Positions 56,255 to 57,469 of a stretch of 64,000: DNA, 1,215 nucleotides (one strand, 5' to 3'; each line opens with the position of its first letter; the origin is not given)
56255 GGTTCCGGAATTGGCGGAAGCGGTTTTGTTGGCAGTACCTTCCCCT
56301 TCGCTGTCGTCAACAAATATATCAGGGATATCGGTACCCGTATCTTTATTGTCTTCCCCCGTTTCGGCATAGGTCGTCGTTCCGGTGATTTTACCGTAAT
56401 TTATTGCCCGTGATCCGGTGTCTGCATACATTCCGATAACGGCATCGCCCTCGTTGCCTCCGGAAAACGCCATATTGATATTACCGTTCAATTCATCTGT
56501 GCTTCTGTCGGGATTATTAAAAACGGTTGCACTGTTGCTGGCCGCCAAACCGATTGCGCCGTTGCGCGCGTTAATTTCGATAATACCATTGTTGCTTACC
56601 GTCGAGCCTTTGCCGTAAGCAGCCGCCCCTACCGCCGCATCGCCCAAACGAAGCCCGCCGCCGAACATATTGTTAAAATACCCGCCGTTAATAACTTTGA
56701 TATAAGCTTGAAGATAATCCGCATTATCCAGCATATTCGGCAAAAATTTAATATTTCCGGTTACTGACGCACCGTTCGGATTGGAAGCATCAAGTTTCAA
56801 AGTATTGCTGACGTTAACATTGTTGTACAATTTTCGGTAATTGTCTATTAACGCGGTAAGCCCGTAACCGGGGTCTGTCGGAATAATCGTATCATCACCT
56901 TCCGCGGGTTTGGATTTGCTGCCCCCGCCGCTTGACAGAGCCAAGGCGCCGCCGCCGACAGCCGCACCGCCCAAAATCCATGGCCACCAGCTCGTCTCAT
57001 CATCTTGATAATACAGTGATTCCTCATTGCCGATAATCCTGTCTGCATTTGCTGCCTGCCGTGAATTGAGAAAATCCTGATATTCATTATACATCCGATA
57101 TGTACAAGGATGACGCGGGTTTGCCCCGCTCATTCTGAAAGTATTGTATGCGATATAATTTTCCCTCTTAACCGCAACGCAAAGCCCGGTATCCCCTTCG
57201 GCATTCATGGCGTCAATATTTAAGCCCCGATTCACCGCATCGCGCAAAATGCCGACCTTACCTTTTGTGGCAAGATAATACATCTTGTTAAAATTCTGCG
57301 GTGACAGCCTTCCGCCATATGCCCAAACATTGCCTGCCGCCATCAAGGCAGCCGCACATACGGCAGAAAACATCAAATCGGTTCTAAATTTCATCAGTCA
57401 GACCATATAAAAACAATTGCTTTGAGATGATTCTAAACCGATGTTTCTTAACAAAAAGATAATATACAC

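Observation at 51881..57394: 1837-aa Gly/Asn/Thr-rich giant autotransporter sharing the same N-terminal ankyrin + hydrophobic Gly/Ala module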

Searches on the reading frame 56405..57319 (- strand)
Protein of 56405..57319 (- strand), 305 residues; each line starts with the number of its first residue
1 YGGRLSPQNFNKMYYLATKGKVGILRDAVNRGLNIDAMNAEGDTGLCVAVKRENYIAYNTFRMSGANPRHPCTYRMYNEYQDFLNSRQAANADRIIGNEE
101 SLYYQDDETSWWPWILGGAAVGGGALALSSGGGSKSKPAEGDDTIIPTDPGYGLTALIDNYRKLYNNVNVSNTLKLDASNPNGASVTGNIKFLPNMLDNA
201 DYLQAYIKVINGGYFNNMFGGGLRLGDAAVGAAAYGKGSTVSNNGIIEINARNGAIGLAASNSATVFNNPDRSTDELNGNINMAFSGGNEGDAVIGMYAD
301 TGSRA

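Call 36: find_related_loci(query=A2, collection=genome_contigs, flank=9000)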
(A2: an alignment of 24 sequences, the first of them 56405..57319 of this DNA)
Query A2 (305 aa) in genome_contigs; peptide patterns used: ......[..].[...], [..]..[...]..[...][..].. (x = any residue, [..] = any of these).
148 stretches matched a pattern; 118 encode a relative of the query (tblastn E <= 1e-3); the best 80 are kept; 80 distinct loci.
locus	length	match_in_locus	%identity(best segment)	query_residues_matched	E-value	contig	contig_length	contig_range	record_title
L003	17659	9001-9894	66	1-305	1e-130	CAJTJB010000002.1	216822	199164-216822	MAG TPA_asm: uncultured Alphaproteobacteria bacterium isolate MGBC103325 genome assembly, contig: MGBC103325.2, whole ge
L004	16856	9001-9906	59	1-303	5e-119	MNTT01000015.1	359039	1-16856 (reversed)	MAG: Acetobacter sp. 46_36 Ley3_66761_scaffold_4, whole genome shotgun sequence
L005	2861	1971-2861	59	1-298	4e-120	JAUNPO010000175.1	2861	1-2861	MAG: Pseudomonadota bacterium isolate S36M_St_32 NODE_17092_length_2861_cov_4.062723, whole genome shotgun sequence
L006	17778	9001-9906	60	1-303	3e-112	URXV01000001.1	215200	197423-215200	uncultured Rickettsiales bacterium isolate UMGS1453 genome assembly, contig: NODE_6_length_215200_cov_8.100727, whole ge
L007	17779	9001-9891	66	1-305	8e-128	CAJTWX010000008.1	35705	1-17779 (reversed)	MAG TPA_asm: uncultured Alphaproteobacteria bacterium isolate MGBC117992 genome assembly, contig: MGBC117992.8, whole ge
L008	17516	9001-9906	58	2-304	3e-110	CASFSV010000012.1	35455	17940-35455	uncultured Alphaproteobacteria bacterium isolate SI.O7.metabat-bins.100 genome assembly, contig: SI.O7.metabat-bins.100.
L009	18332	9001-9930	55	3-301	6e-107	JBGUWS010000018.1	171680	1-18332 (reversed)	MAG: Alphaproteobacteria bacterium isolate ruminal_MAG_71 ruminal_MAG_71_contig_0018, whole genome shotgun sequence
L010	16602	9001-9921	57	1-303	2e-106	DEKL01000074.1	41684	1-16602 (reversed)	MAG TPA_asm: Alphaproteobacteria bacterium UBA2723 UBA2723_contig_8941, whole genome shotgun sequence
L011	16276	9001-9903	56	2-304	3e-105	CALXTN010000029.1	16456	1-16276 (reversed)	MAG: uncultured Alphaproteobacteria bacterium isolate BRZ_QQ__bin90 genome assembly, contig: BRZ_QQ__NODE_4233_length_16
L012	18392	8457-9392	59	4-305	4e-103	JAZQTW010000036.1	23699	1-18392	MAG: Alphaproteobacteria bacterium isolate T1900045185_TC20190181.MAGScoT_cleanbin_000012 SGB_5265_k141_4195173, whole g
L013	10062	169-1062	55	3-305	5e-102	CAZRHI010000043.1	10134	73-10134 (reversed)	MAG TPA_asm: uncultured Acetobacter sp. isolate SRP199465_co2_2 genome assembly, contig: NODE_20974_length_10134_cov_6.1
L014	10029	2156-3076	55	2-303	4e-102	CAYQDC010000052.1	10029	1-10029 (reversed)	MAG TPA_asm: uncultured Acetobacter sp. isolate SRP141132_co3_78 genome assembly, contig: NODE_6432_length_10029_cov_7.2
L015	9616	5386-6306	56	2-303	7e-101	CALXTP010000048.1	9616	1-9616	MAG: uncultured Alphaproteobacteria bacterium isolate E19__bin231 genome assembly, contig: E19__k127_5675000, whole geno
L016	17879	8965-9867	55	2-301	5e-99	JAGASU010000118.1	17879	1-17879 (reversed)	MAG: Alphaproteobacteria bacterium isolate RGIG8741 Water_deer_Colon-4__c316910, whole genome shotgun sequence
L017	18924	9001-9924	55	3-305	1e-98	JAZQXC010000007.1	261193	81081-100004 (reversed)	MAG: Alphaproteobacteria bacterium isolate T1900045163_TC20190157.MAGScoT_cleanbin_000004 SGB_5097_k141_3225172, whole g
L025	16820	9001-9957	48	1-303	5e-87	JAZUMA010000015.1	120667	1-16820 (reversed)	MAG: Alphaproteobacteria bacterium isolate T1900044899_TS20190365.MAGScoT_cleanbin_000002 SGB_3291_k141_2422825, whole g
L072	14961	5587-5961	48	4-128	4e-29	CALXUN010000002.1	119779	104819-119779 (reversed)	MAG: uncultured Alphaproteobacteria bacterium isolate BRZ_FB__bin86 genome assembly, contig: BRZ_FB__NODE_169_length_119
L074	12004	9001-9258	61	1-87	4e-28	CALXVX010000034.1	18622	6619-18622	MAG: uncultured Alphaproteobacteria bacterium isolate E21__bin46 genome assembly, contig: E21__k127_6143008, whole genom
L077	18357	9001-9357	43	5-121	3e-27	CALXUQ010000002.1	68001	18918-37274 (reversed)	MAG: uncultured Alphaproteobacteria bacterium isolate BRZ_DM__bin47 genome assembly, contig: BRZ_DM__NODE_640_length_680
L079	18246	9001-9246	59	4-86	5e-27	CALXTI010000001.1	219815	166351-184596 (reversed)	MAG: uncultured Alphaproteobacteria bacterium isolate BRZ_LA__bin12 genome assembly, contig: BRZ_LA__NODE_8_length_21981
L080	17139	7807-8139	45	5-112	3e-27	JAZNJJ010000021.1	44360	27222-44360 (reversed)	MAG: Alphaproteobacteria bacterium isolate T1900044680_TS20190146.MAGScoT_cleanbin_000022 SGB_1681_k141_3741985, whole g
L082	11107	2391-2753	47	4-124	6e-27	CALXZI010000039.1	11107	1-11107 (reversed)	MAG: uncultured Alphaproteobacteria bacterium isolate BRZ_RN__bin68 genome assembly, contig: BRZ_RN__NODE_7289_length_11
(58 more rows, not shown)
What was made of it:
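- Lineage restriction: call 36.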

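Call 38: search_protein_families(library=pfam, proteins=[L072:5482-7086:+, L079:8896-14127:+, L080:7675-12444:+, L082:2241-7787:+, L025:14759-16819:+, L074:8863-12003:+, L077:8896-9381:+], max_evalue=0.01)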
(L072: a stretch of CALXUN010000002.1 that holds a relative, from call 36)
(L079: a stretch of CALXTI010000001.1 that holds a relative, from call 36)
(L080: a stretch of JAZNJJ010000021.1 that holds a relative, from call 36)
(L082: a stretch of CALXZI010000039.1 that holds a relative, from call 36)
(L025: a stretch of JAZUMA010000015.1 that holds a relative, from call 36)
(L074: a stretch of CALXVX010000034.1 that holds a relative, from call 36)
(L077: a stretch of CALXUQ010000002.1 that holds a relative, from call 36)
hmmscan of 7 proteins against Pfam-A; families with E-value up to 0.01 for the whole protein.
L072:5482-7086:+ (535 aa): 1 family
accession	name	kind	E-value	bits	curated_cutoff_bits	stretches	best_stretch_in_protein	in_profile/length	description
PF03797.25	Autotransporter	-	1.5e-20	74.4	26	1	284-514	12-253/255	Autotransporter beta-domain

L079:8896-14127:+ (1744 aa): 1 family
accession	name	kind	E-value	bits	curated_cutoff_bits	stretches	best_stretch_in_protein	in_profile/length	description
PF03797.25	Autotransporter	-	1.8e-20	74.2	26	1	1493-1723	12-253/255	Autotransporter beta-domain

L080:7675-12444:+ (1590 aa): 1 family
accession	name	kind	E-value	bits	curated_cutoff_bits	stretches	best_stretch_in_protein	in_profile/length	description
PF25783.1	BigA_beta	-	8.5e-05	22.7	24.3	1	1184-1244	20-82/84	BigA beta sandwich domain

L082:2241-7787:+ (1849 aa): 1 family
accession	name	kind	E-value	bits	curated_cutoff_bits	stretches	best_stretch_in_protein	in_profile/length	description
PF03797.25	Autotransporter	-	7.6e-21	75.4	26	1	1598-1828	12-253/255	Autotransporter beta-domain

L025:14759-16819:+ (687 aa): 2 families
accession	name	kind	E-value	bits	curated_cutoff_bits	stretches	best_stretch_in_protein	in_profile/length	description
PF00082.27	Peptidase_S8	-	1.6e-28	100.3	21.8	1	321-686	3-288/288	Subtilase family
PF12796.13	Ank_2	-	0.0047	17.9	27.3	0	78-133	5-57/90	Ankyrin repeats (3 copies)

L074:8863-12003:+ (1047 aa): 0 families

L077:8896-9381:+ (162 aa): 1 family
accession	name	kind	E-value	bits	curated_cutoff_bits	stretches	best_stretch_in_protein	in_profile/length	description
PF13637.12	Ank_4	-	0.00056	20.6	22.7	1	45-83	2-40/50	Ankyrin repeats (many copies)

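Call 39: predict_structure(alignment_id=A2)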
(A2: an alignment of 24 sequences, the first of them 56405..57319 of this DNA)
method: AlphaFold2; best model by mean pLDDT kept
length: 305 residues; sequences in the alignment: 24
mean_pLDDT: 77.0   pTM: 0.52
mean pLDDT of the five models: 77.0, 76.5, 75.1, 74.1, 73.9
residues with pLDDT >= 90: 138; 70-90: 88; 50-70: 14; < 50: 65
segments of 3 or more residues with pLDDT < 50: 1-4, 90-150
pLDDT, mean of each block of 10 residues (from residue 1): 55 84 81 81 90 88 89 89 74 43 30 31 29 31 36 85 95 93 92 88 97 94 96 96 96 97 91 71 93 94 87
secondary structure, 60 per line:
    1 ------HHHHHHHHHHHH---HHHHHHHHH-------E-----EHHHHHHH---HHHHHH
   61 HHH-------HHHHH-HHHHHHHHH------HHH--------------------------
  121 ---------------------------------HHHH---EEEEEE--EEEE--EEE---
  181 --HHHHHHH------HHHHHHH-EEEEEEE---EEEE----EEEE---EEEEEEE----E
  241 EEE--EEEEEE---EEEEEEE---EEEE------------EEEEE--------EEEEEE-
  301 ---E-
elements in order: H7-18 H22-30 H45-51 H55-63 H71-75 H77-85 H154-157 E161-166 E169-172 E175-177 H183-189 H196-202 E204-210 E214-217 E222-225 E229-235 E240-243 E246-251 E255-261 E265-268 E281-285 E294-299
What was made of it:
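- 57056..57307 (-): Ankyrin-like domain, aa 30-113, with invariant Cys72 and Cys97. AF2 pLDDT 81-90, six helices (call 39).
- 56996..57055 (-): Variable linker, aa 114-133. AF2 pLDDT about 30 (call 39).
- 56933..56995 (-): W-flanked Gly/Ala hydrophobic stretch, aa 134-154 (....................), with a GG-x3-GG core. AF2 gives no confident structure (call 39).
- AF2 gives the hydrophobic stretch pLDDT of about 30 and no helix (call 39).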

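Call 44: fold_search(model_id=the predicted structure, library=pdb)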
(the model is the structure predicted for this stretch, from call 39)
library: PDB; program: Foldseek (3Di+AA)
matches with E <= 10: 851; with E <= 0.001: 0
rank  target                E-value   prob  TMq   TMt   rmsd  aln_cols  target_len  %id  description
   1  9f24_C                3.3e-02  0.99  0.17  0.36   5.7        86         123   17  DARPin eGFP complex DP4 (2G71) (released 2024-10-23)
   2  9iq8_D                4.8e-02  0.99  0.20  0.42   9.3       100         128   20  Ankyrin-like protein, AnkB (released 2025-07-16)
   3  9iq8_B                4.8e-02  0.99  0.20  0.41   9.3       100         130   20  Ankyrin-like protein, AnkB (released 2025-07-16)
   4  7z72_B                5.1e-02  1.00  0.16  0.29   3.2        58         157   22  Crystal structure of p63 SAM in complex with darpin A5 (released 2022-07-06)
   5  4lg6_A                5.1e-02  0.99  0.18  0.30   5.2        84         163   19  Crystal structure of ANKRA2-CCDC8 complex (released 2013-09-25)
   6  7z7e_B                5.4e-02  0.98  0.17  0.30   6.2        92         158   21  Crystal structure of p63 DNA binding domain in complex with inhibitory DARPin G4 (released 2022-06-29)
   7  9kbu_A                6.0e-02  1.00  0.16  0.28   3.3        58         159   21  Crystal structure of an ankyrin protein (released 2025-11-05)
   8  9iq8_A                6.0e-02  0.99  0.20  0.42   9.3       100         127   20  Ankyrin-like protein, AnkB (released 2025-07-16)
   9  6gcu_C                6.0e-02  0.99  0.18  0.32   7.2        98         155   16  MET receptor in complex with InlB internalin domain and DARPin A3A (released 2019-05-15)
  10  2jab_C                6.3e-02  1.00  0.16  0.34   3.4        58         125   21  A designed ankyrin repeat protein evolved to picomolar affinity to Her2 (released 2007-05-08)
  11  2jab_A                6.7e-02  1.00  0.16  0.34   3.4        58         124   21  A designed ankyrin repeat protein evolved to picomolar affinity to Her2 (released 2007-05-08)
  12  8aed_A                6.7e-02  0.99  0.16  0.28   3.1        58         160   21  Broadly neutralizing DARPin bnD.9 in complex with the HIV-1 envelope variable loop 3 peptide V3 (BG505) (released 2023-08-16)
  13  5vhf_G                6.7e-02  0.99  0.17  0.23   4.9        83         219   19  Conformational Landscape of the p28-Bound Human Proteasome Regulatory Particle (released 2017-08-23)
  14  5d66_A                7.1e-02  1.00  0.20  0.29   4.0        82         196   21  Crystal structure of an ankyrin repeat domain (ABAYE2397) from Acinetobacter baumannii AYE at 1.00 A resolution (released 2015-09-02)
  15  8ipp_B                7.1e-02  0.99  0.21  0.43   5.1        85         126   19  Crystal structure of the complex between an ankyrin and a parallel G-quadruplex (released 2024-07-31)
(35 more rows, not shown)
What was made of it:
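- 57056..57307 (-): Foldseek top 50 are almost all ankyrin/DARPin, prob 0.96-1.0 (call 44).
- On Ankyrin repeat: The fold search returns ankyrins and DARPins almost exclusively (call 44).
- Closest known: Periplasmic/membrane-anchored bacterial ankyrin proteins. Same: A small two-to-three-repeat ankyrin fold (Foldseek prob 0.99, call 44).
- Checked: AF2 pLDDT is 81-90 (call 39), and every top Foldseek hit is an ankyrin or DARPin (call 44).
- Ankyrin repeats are protein-binding modules (call 44).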

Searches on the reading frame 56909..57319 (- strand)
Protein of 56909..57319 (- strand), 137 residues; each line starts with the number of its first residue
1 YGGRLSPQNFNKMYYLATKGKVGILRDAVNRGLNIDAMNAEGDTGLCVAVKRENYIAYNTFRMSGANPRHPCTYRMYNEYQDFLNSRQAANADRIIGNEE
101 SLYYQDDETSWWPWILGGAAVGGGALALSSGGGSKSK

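Call 59: search_protein_representatives(alignment_id=A3)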
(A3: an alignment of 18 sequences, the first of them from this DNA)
Query: 18 sequences, 136 profile positions. Proteins with E-value up to 0.001 (for the whole library): 37761; up to 1e-10: 4969; up to 1e-30: 176. The best 150 are listed.
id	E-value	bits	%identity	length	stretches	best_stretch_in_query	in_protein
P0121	5.2e-146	496.3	-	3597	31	12-68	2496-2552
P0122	3.2e-125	428.9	-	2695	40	21-71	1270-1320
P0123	8.0e-92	320.8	-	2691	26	11-56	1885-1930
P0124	3.1e-83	293.0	-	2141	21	9-68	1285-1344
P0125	1.4e-65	235.9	-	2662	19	10-69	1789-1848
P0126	1.2e-59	216.6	-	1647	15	9-68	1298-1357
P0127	1.3e-58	213.3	-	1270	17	18-69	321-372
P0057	6.2e-58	211.0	-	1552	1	3-134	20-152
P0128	9.7e-58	210.4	-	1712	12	11-68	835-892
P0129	1.3e-57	210.0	-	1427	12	11-68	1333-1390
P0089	3.6e-56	205.3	-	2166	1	3-135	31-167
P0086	4.9e-56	204.9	-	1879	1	2-135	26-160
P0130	6.4e-56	204.5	-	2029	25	14-69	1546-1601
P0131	9.6e-56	204.0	-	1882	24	15-71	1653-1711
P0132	1.0e-54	200.6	-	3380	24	15-67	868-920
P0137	5.6e-53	195.0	-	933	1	3-135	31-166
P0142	5.7e-52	191.7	-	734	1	3-134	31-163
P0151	1.7e-49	183.7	-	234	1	3-132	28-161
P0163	1.9e-45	170.6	-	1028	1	4-135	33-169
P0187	4.4e-40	153.3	-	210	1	4-134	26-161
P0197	7.1e-39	149.3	-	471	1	4-134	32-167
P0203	9.3e-38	145.7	-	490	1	4-135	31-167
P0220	1.3e-35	138.8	-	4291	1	2-135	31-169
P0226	2.5e-35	137.9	-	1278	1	3-134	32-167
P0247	1.5e-33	132.1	-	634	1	4-135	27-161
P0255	3.5e-33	130.9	-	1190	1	3-135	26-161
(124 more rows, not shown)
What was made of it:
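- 57056..57307 (-): The module profile retrieves multi-ankyrin proteins at E < 1e-50 (call 59).
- On Ankyrin repeat: The module profile hits multi-ankyrin proteins at E down to 1e-146 (call 59).
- The module is found mainly on long proteins (470-4291 aa among single-stretch hits, call 59).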

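Call 60: search_protein_families(library=pfam, proteins=[P0137, P0142, P0163, P0197, P0203, P0247, P0226, P0255, P0151, P0187], max_evalue=0.001)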
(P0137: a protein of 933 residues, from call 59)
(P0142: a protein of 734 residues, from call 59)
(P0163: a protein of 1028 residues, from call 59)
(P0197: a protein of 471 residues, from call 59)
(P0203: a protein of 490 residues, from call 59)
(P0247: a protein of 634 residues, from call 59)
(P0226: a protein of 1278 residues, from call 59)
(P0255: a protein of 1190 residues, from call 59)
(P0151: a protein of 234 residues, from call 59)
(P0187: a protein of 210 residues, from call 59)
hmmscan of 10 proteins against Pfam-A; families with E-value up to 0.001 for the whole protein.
P0137 (933 aa): 0 families

P0142 (734 aa): 0 families

P0163 (1028 aa): 0 families

P0197 (471 aa): 1 family
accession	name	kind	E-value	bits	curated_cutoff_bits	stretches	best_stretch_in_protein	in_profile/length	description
PF13637.12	Ank_4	-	0.00034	21.3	22.7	1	43-83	3-43/50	Ankyrin repeats (many copies)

P0203 (490 aa): 1 family
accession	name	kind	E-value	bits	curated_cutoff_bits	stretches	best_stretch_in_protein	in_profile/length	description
PF13637.12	Ank_4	-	0.00022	21.9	22.7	1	43-82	4-43/50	Ankyrin repeats (many copies)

P0247 (634 aa): 2 families
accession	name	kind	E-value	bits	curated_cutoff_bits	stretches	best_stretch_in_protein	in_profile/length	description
PF00053.31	EGF_laminin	-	0.00013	22.5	21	0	203-239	3-39/49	Laminin EGF domain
PF23106.1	EGF_Teneurin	-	0.0009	19.7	24.3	0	173-189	12-28/30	Teneurin-like EGF domain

P0226 (1278 aa): 1 family
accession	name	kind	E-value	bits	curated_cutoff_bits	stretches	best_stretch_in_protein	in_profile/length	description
PF03797.25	Autotransporter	-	3.8e-19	69.9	26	1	1027-1258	12-254/255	Autotransporter beta-domain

P0255 (1190 aa): 3 families
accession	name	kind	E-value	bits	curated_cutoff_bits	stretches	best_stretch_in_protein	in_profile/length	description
PF00053.31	EGF_laminin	-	2.4e-05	24.8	21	0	169-204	9-41/49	Laminin EGF domain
PF23106.1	EGF_Teneurin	-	0.00022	21.7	24.3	0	175-195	8-28/30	Teneurin-like EGF domain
PF21785.3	Bflower_2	-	0.00081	19.7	38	1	336-414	21-100/112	5-fold beta-flower protein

P0151 (234 aa): 0 families

P0187 (210 aa): 0 families
